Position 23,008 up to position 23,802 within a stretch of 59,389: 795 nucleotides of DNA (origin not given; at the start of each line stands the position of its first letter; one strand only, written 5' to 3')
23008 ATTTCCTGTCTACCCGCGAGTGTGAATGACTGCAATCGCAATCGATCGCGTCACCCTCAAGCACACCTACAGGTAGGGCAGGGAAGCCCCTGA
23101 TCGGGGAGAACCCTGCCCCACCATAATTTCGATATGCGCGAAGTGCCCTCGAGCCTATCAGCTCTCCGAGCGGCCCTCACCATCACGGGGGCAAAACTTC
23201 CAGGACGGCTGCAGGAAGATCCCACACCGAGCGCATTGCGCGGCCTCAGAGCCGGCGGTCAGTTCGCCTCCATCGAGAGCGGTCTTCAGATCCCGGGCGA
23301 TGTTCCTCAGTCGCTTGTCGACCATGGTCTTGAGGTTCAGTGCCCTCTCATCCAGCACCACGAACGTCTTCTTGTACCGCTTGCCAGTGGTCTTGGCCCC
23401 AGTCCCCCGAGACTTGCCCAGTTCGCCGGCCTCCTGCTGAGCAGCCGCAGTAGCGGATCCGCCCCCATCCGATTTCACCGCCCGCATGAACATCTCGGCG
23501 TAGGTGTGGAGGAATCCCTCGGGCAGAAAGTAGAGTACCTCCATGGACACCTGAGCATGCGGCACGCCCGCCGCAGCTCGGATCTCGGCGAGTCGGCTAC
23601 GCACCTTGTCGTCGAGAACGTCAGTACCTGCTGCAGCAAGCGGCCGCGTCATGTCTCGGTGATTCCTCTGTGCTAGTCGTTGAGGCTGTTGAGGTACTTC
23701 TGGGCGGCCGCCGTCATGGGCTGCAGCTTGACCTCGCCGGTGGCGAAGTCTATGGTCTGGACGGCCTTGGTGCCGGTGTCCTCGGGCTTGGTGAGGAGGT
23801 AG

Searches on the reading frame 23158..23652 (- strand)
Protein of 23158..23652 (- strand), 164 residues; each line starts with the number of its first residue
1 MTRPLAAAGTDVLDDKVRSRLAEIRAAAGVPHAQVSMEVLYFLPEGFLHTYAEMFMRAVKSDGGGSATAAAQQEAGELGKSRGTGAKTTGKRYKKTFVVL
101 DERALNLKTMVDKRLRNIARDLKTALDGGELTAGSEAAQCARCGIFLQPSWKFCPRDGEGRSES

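Call 75: search_protein_families(library=pfam, proteins=[window:23158-23652:-], max_evalue=0.05)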
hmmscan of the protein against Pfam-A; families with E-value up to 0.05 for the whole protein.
window:23158-23652:- (164 aa): 1 family
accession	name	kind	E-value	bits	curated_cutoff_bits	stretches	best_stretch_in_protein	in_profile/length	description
PF12773.13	DZR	-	0.034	14.7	27.3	1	137-156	24-43/45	Double zinc ribbon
